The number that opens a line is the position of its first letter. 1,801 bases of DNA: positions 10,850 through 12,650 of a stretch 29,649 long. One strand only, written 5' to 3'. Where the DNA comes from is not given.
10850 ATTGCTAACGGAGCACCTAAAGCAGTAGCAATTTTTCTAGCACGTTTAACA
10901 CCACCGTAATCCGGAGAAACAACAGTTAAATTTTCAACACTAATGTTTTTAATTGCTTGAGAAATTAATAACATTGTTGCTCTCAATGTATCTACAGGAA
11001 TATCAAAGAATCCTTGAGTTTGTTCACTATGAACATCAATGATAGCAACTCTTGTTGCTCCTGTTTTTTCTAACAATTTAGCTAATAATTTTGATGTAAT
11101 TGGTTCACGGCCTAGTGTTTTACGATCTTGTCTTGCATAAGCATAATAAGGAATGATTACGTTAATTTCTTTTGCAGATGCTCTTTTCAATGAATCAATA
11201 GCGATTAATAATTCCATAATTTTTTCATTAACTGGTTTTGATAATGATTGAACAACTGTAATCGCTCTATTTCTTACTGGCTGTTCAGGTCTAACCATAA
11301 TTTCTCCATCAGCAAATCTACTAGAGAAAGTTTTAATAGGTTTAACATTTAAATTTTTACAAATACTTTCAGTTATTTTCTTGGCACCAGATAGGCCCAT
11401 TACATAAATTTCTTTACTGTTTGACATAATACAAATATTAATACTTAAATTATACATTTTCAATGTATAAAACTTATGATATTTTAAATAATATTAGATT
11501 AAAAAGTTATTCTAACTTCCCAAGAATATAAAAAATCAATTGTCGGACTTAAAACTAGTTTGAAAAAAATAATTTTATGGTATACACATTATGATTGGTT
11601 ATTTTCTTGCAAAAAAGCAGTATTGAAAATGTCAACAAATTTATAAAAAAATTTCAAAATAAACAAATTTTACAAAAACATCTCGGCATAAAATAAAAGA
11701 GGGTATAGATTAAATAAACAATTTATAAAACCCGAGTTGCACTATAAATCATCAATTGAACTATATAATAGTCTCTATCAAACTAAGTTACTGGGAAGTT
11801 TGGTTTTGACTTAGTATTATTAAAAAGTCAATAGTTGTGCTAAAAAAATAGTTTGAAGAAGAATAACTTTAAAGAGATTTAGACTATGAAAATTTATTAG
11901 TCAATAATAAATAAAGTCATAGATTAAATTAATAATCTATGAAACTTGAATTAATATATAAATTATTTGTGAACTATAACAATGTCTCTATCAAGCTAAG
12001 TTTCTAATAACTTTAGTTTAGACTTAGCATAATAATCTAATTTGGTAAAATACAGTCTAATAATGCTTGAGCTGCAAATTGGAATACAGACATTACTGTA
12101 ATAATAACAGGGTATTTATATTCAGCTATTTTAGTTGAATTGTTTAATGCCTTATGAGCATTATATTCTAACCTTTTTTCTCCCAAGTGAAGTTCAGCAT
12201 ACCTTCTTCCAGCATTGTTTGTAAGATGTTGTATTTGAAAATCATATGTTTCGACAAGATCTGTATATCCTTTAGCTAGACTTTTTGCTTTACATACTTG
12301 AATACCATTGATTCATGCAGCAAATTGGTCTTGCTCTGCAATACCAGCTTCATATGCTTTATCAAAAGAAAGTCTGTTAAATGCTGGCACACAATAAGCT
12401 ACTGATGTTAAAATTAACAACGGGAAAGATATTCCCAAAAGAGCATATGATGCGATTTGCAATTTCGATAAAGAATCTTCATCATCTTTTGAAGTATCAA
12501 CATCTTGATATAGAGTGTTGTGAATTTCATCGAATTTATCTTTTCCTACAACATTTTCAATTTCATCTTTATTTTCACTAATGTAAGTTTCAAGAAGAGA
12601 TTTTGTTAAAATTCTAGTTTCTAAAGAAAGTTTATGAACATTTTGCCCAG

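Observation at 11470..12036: Tandem ~212-nt non-coding units with compensatory base changes: candidate novel structured RNA array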

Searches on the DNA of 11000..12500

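Call 6: search_rna_families(source=window, start=11000, end=12500, threshold=evalue, max_evalue=10)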
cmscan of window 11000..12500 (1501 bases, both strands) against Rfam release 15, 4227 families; matches with E-value up to 10: 4.
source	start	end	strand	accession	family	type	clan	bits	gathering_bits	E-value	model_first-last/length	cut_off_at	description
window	12150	12237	+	RF00033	MicF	Gene; antisense;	-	19.8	79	6.9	1-94/94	no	MicF RNA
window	11280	11339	-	RF00087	SNORD26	Gene; snRNA; snoRNA; CD-box;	CL00050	16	44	5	1-76/76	no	Small nucleolar RNA SNORD26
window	11309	11350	-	RF00066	U7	Gene; snRNA;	-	14.8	34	3.6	1-62/62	no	U7 small nuclear RNA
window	12411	12500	+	RF01496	Afu_182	Gene; sRNA;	-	14.7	65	8.4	1-91/195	3'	A. fumigatus sRNA Afu_182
